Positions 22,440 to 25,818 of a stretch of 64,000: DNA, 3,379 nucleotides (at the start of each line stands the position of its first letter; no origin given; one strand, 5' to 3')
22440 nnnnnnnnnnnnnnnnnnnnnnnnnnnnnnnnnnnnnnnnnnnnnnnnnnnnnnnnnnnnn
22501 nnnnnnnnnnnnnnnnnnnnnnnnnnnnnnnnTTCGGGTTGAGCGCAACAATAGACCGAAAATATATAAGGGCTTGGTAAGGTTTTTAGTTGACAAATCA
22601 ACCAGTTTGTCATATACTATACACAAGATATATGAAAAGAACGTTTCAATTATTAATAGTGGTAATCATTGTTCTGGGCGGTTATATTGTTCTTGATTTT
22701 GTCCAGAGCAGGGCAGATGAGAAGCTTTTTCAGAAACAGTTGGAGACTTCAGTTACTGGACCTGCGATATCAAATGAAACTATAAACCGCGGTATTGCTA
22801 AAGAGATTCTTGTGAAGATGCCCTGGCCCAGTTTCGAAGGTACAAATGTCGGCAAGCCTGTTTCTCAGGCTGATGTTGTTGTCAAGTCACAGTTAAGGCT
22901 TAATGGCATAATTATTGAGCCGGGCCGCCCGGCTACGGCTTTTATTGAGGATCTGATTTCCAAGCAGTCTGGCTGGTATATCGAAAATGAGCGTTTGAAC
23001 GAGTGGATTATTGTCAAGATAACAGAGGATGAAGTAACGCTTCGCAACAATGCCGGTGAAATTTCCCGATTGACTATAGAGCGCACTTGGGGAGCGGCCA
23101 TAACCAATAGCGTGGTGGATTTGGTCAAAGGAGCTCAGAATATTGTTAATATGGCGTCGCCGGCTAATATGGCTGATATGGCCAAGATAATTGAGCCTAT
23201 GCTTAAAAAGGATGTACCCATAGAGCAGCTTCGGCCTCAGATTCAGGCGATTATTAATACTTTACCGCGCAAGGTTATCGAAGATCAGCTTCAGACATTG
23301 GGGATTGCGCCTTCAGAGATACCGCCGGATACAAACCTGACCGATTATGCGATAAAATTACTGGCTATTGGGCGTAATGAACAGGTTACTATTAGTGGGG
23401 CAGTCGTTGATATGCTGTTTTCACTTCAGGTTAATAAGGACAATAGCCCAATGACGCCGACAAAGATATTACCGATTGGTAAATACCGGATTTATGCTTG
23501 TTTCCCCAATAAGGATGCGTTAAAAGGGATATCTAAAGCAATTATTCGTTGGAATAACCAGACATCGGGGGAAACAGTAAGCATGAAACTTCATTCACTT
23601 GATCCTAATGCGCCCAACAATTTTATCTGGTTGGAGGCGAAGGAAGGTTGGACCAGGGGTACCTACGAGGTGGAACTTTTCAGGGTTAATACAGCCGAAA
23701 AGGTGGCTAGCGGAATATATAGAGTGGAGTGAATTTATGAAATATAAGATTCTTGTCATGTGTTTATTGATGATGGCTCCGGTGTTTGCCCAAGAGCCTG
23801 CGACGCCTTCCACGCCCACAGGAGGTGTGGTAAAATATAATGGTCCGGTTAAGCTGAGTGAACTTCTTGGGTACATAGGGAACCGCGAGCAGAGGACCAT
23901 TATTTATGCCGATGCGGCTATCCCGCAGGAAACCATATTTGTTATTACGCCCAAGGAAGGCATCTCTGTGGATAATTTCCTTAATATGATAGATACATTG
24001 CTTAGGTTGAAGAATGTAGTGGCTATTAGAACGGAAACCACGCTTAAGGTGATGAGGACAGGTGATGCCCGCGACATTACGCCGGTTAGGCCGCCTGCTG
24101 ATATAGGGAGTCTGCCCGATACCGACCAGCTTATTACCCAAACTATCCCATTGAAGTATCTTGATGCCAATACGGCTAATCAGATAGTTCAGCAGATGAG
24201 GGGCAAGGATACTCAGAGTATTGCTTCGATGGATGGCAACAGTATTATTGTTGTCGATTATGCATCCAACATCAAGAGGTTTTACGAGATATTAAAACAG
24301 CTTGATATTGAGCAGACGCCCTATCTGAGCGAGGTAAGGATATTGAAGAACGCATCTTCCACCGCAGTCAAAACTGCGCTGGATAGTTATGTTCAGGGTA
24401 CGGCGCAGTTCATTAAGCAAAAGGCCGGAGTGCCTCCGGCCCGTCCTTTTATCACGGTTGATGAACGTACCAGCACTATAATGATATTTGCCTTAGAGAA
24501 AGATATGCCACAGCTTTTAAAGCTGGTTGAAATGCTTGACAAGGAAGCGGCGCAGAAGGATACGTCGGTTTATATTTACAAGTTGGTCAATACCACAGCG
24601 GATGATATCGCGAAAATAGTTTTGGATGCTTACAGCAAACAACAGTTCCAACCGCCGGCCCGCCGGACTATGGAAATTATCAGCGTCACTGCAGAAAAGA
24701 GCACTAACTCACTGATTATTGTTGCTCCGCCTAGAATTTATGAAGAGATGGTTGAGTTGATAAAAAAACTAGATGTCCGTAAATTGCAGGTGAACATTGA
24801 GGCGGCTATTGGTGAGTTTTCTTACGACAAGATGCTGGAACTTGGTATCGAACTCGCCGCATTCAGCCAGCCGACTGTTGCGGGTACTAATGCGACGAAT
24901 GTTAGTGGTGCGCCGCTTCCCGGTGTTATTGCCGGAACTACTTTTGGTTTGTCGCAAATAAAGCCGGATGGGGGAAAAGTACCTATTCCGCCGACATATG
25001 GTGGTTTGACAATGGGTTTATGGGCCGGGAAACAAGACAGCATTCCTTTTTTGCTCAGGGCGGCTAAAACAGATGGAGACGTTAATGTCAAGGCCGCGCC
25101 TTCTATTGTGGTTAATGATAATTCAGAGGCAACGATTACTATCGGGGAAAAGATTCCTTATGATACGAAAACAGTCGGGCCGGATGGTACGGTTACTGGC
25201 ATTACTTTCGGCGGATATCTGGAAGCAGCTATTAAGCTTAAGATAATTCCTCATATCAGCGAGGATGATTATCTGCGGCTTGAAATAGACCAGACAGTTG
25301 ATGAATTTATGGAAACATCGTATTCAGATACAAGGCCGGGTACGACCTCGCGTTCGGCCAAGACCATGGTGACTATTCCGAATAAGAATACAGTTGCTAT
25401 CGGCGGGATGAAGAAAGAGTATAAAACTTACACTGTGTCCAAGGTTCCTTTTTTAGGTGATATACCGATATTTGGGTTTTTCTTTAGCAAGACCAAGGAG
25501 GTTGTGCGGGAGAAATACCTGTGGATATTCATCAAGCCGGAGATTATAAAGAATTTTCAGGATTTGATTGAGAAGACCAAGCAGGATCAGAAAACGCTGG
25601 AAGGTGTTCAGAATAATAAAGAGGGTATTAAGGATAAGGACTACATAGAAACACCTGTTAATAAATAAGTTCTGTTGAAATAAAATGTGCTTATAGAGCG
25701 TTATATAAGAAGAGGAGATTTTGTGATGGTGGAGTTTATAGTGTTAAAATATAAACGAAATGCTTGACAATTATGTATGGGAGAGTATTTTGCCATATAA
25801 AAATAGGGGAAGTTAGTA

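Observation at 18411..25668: AT-rich island encoding a 1373-aa GspK-like pseudopilin fused to a LamG adhesin, a membrane protein and a secretin, without pilin, ATPase or platform genes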

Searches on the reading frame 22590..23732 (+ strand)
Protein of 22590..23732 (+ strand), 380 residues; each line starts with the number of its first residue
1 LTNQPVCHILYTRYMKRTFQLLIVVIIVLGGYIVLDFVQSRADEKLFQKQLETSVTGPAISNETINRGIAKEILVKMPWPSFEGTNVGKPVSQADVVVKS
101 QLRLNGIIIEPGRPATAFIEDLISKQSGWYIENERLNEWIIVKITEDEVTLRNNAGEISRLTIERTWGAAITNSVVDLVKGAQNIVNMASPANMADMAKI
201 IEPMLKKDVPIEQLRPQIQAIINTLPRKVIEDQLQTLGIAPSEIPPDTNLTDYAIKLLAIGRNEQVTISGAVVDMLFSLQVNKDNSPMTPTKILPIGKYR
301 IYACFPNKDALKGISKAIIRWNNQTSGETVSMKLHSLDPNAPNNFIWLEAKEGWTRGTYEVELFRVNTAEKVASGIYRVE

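Call 4: search_protein_families(library=pfam, proteins=[window:22590-23732:+], max_evalue=0.1)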
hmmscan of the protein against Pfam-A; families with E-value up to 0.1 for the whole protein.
window:22590-23732:+ (380 aa): 0 families

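Call 6: search_protein_families(library=ncbifam, proteins=[window:22590-23732:+], max_evalue=0.1)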
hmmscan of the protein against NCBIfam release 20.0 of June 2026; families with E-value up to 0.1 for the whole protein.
window:22590-23732:+ (380 aa): 0 families

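Call 36: find_homologous_proteins(query=window:22632-23732:+, max_evalue=0.001)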
Query window:22632-23732:+ (366 aa): 4 proteins with E <= 0.001 among 2083 candidates.
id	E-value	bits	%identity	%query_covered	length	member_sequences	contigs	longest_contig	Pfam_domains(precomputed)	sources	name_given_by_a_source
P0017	1.7e-236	802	100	100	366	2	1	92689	-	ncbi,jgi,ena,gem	ncbi:MAG: hypothetical protein WC980_09185 [Candidatus Brocadiia bacterium]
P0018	5.8e-187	639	77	100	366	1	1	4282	-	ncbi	ncbi:MAG: hypothetical protein V1701_12775 [Planctomycetota bacterium]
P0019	4.2e-90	320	44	100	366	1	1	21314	-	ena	-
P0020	1.5e-42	164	32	100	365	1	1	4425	-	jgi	jgi:hypothetical protein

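Call 37: find_encoding_contigs(protein=P0018, flank=10000, max_places=2)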
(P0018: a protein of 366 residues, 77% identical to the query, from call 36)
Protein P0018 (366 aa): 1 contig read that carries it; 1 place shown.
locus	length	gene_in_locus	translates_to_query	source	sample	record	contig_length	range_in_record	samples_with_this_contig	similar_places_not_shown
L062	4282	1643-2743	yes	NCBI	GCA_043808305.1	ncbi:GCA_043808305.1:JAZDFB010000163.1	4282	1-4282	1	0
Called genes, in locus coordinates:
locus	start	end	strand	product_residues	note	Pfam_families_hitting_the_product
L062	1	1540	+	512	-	?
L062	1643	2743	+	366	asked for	-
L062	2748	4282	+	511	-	PF03958:Secretin_N, PF00263:Secretin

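Call 38: find_encoding_contigs(protein=P0020, flank=10000, max_places=2)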
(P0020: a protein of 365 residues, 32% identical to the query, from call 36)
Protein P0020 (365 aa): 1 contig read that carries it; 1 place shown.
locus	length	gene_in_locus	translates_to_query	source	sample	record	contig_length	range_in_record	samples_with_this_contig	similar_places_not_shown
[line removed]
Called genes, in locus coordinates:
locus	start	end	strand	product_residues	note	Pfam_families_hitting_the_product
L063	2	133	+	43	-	?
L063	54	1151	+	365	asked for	-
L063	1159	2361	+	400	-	PF00579:tRNA-synt_1b, PF01479:S4 (faint)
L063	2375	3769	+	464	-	-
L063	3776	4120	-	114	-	PF01740:STAS, PF13466:STAS_2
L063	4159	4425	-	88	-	?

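Call 51: predict_structure(alignment_id=A3)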
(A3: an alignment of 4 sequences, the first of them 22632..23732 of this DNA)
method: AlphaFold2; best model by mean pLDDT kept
length: 366 residues; sequences in the alignment: 4
mean_pLDDT: 48.9   pTM: 0.31
mean pLDDT of the five models: 48.9, 48.1, 46.6, 46.0, 42.8
residues with pLDDT >= 90: 0; 70-90: 47; 50-70: 122; < 50: 197
segments of 3 or more residues with pLDDT < 50: 1-85, 150-193, 210-212, 218-233, 246-269, 273-278, 280-282, 328-331, 335-338
pLDDT, mean of each block of 10 residues (from residue 1): 28 30 25 26 27 25 26 25 49 58 70 74 84 80 71 30 32 35 42 55 56 48 44 54 51 40 45 48 50 56 70 62 56 51 70 61 64
secondary structure, 60 per line:
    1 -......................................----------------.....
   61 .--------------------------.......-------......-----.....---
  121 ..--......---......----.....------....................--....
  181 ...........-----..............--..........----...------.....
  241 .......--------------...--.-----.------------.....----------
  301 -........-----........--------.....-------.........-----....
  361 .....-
elements in order: H2-39 H56-61 E88-94 E102-107 E113-117 E125-130 E134-139 E144-148 H155-174 H177-191 H197-210 H213-222 H236-247 E262-264 E286-290 E302-309 E315-322 E331-335 E343-351 E357-365

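Call 55: fold_search(model_id=the predicted structure, library=pdb)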
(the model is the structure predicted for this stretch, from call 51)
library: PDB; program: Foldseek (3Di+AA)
matches with E <= 10: 1119; with E <= 0.001: 0
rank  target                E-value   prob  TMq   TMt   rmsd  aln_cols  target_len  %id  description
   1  3oss_C                2.2e-03  1.00  0.16  0.80   1.7        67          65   30  The crystal structure of enterotoxigenic Escherichia coli GspC-GspD complex from the type II secretion system (released 2011-08-03)
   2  7vxz_E                3.2e-02  0.69  0.14  0.33   5.7       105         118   10  Coxsackievirus B3 at pH7.4 (VP3-234Q) incubation with coxsackievirus and adenovirus receptor for 20min (released 2022-01-19)
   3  5wb1                  3.4e-02  0.28  0.15  0.13  20.3       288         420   11  Ligand-free US28 with stabilizing intracellular nanobody (released 2018-06-13)
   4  6x4t_A                3.6e-02  0.94  0.15  0.24   8.3        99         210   10  Crystal structure of ICOS-L in complex with Prezalumab and VNAR domain (released 2020-10-14)
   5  1zag_C                5.0e-02  0.13  0.13  0.17  20.7       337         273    8  HUMAN ZINC-ALPHA-2-GLYCOPROTEIN (released 1999-03-31)
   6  3mj7_B                5.3e-02  0.60  0.15  0.24   5.6       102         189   10  Crystal structure of the complex of JAML and Coxsackie and Adenovirus receptor, CAR (released 2010-09-22)
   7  4ij2_F                5.3e-02  0.21  0.17  0.19  16.6       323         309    9  Human methemoglobin in complex with the second and third NEAT domains of IsdH from Staphylococcus aureus (released 2013-12-25)
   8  3j6o                  6.7e-02  0.54  0.15  0.24   5.6       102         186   10  Kinetic and Structural Analysis of Coxsackievirus B3 Receptor Interactions and Formation of the A-particle (released 2014-04-09)
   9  8uin_G                7.0e-02  0.95  0.16  0.09   6.2        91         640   13  Structure of the C3bBb-albicin complex (released 2024-05-08)
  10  2ivw_MODEL_1_A        7.5e-02  0.99  0.15  0.44  15.1       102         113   17  The solution structure of a domain from the Neisseria meningitidis PilP pilot protein. (released 2007-02-13)
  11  7oio_MODEL_1_A        7.5e-02  0.96  0.15  0.35  22.5       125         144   12  Solution structure of Legionella pneumophila LspC (released 2022-06-01)
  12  1zag_B                7.5e-02  0.11  0.13  0.16  20.4       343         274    8  HUMAN ZINC-ALPHA-2-GLYCOPROTEIN (released 1999-03-31)
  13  3qjf_C                9.3e-02  0.82  0.16  0.27   5.8        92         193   11  Crystal structure of the 2B4 TCR (released 2011-04-27)
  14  5uiz_A                9.3e-02  0.44  0.14  0.24   6.0        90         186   12  Structure of T.fusca AA10A (released 2017-02-01)
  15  4mdi_B                9.3e-02  0.35  0.15  0.25  17.1       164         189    7  Immune Receptor (released 2013-12-04)
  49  2lc4_MODEL_1_A        1.6e-01  0.98  0.15  0.46  12.4       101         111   13  Solution Structure of PilP from Pseudomonas aeruginosa (released 2011-12-21)
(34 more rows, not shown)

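Call 73: search_protein_families(library=phrogs, proteins=[window:22632-23732:+], max_evalue=0.1)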
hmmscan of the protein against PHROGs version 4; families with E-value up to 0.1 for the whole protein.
window:22632-23732:+ (366 aa): 1 family
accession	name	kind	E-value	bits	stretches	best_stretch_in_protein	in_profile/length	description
phrog_4347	-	unknown function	0.094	13.9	0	231-268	10-47/73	-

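Call 75: search_protein_families(library=ncbifam, proteins=[window:22632-23732:+], max_evalue=0.05)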
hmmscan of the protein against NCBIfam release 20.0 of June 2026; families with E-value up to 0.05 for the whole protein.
window:22632-23732:+ (366 aa): 0 families

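Call 81: find_related_loci(query=A3, collection=metagenome_contigs, flank=8000)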
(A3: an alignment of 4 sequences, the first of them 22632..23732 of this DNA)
Query A3 (366 aa) in metagenome_contigs; peptide patterns used: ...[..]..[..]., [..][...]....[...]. (x = any residue, [..] = any of these).
219 stretches matched a pattern; 2 encode a relative of the query (tblastn E <= 1e-3); 2 distinct loci.
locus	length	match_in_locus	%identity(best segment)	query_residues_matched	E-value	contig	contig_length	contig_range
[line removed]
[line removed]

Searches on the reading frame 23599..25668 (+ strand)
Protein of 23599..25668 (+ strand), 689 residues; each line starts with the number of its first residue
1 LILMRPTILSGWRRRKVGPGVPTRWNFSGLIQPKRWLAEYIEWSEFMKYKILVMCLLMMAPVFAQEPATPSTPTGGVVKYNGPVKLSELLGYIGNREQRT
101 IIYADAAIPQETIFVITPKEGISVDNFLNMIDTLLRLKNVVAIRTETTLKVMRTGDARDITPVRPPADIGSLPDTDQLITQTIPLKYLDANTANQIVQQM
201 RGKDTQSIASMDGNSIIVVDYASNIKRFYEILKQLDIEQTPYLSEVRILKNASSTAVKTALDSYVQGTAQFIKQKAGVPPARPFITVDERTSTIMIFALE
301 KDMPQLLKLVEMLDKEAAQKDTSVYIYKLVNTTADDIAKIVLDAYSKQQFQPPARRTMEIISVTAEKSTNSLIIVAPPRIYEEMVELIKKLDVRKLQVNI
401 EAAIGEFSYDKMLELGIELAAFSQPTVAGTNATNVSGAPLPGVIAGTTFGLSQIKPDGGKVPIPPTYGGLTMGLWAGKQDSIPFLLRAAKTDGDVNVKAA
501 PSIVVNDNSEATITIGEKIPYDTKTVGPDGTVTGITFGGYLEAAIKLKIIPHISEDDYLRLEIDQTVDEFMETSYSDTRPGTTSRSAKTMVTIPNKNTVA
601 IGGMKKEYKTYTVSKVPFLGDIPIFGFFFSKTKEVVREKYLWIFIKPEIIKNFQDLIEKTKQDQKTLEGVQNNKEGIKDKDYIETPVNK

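Call 4: search_protein_families(library=pfam, proteins=[window:23599-25668:+], max_evalue=0.1)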
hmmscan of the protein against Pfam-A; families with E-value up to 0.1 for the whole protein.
window:23599-25668:+ (689 aa): 2 families
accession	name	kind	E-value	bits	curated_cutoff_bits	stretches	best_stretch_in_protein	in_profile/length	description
PF00263.26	Secretin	-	1e-39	136.2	27.5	1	488-651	1-169/169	Bacterial type II and III secretion system protein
PF03958.22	Secretin_N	-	8.2e-28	96.9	28.2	3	326-397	3-69/69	Bacterial type II/III secretion system short domain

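Call 6: search_protein_families(library=ncbifam, proteins=[window:23599-25668:+], max_evalue=0.1)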
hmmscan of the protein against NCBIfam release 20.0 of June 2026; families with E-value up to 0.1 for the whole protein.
window:23599-25668:+ (689 aa): 9 families
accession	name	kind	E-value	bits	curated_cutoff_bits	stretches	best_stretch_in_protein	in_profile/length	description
TIGR02517.1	type_II_gspD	equivalog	2.2e-94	317.1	351.35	1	110-655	30-595/600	type II secretion system secretin GspD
TIGR02515.1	IV_pilus_PilQ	subfamily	5.9e-51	173.8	284.35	2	331-651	106-428/428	type IV pilus secretin PilQ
TIGR02516.1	type_III_yscC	equivalog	6.5e-29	100.8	238.45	1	337-651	175-462/463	type III secretion system outer membrane ring subunit SctC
NF010083.0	PRK13568.1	equivalog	1.3e-24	86.8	554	2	486-651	256-418/419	DNA uptake porin HofQ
TIGR02519.1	pilus_MshL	equivalog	4.2e-24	85.1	250.2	1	366-650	4-290/290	pilus (MSHA type) biogenesis protein MshL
NF011873.0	PRK15346.1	equivalog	2.1e-14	53.1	524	2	490-652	337-496/499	EscC/YscC/HrcC family type III secretion system outer membrane ring protein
NF007851.2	PRK10560.1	exception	2.9e-13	49.4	598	1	487-651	249-410/412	DNA uptake porin HofQ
NF042912.1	Amuc_1098_fam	equivalog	3e-12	45.4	750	1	583-650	729-796/805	Amuc_1098 family type IV pilus outer membrane protein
TIGR03436.1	acidobact_VWFA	subfamily_domain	0.0047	16.4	81.25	1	176-282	74-181/324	VWA domain-containing protein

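Call 68: search_solved_structures(query=window:23737-25665:+, max_evalue=0.00001)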
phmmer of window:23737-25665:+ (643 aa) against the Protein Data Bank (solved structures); distinct sequences matched with E-value up to 0.00001: 22.
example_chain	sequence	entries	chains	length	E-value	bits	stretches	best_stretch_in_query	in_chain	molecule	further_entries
5wq7_A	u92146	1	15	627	1.1e-45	159.5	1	74-613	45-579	Putative type II secretion system protein D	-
6hcg_A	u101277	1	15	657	4.7e-44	154.1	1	81-626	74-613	Type II secretion system protein D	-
5wq8_A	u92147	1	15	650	7e-44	153.6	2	438-607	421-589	Type II secretion system protein D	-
6i1y_A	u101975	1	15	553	2.4e-43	151.8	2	438-635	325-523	General secretion pathway protein GspD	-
5wq9_A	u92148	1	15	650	4.6e-43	150.9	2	438-607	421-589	Type II secretion system protein D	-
5zdh_A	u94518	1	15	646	6.5e-43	150.4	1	44-632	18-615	Type II secretion system protein D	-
6i1x_A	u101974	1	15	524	3.1e-40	141.5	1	130-607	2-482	Type II secretion system protein D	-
5wln_G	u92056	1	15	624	3.2e-38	134.9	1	104-611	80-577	Type II secretion system protein D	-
9k8v_A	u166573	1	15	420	1.2e-32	116.5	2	438-607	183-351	General secretion pathway protein D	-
5w68_A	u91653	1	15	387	2.7e-31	112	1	300-632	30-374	Putative type II secretion protein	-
3jc8_Qa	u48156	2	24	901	7.9e-22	80.8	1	315-605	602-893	PilQ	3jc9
6ve2_A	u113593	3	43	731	3.7e-20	75.2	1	316-607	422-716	Fimbrial assembly protein PilQ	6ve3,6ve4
9x0w_A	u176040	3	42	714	4.2e-20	75.1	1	316-606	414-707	Fimbrial assembly protein PilQ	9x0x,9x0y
6w6m_A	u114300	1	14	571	7.9e-19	70.8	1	315-604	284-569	Type IV pilus secretin PilQ family protein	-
9sh1_A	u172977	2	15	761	2.5e-17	65.9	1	316-605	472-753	Type IV pilus biogenesis and competence protein PilQ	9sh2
3ezj_A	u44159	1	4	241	4.4e-06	28.7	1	44-270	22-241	General secretion pathway protein GspD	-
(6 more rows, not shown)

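Call 80: list_cluster_members(proteins=[P0001, P0017, window:23737-25665:+])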
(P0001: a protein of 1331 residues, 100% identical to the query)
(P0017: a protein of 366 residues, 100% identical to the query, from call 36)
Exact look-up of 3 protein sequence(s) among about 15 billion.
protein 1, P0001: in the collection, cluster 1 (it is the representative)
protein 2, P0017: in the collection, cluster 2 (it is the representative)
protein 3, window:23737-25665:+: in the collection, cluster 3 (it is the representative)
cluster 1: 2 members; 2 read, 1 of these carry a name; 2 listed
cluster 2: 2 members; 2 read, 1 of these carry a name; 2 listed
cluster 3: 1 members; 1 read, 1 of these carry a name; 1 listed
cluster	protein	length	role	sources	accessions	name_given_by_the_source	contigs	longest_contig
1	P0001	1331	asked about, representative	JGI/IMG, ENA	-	-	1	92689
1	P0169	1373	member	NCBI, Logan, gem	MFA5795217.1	MAG: hypothetical protein WC980_09180 [Candidatus Brocadiia bacterium]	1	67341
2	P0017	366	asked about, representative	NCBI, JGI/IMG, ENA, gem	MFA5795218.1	MAG: hypothetical protein WC980_09185 [Candidatus Brocadiia bacterium]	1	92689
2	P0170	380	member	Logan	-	-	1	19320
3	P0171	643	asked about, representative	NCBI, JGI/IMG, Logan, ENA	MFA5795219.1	MAG: secretin N-terminal domain-containing protein [Candidatus Brocadiia bacterium]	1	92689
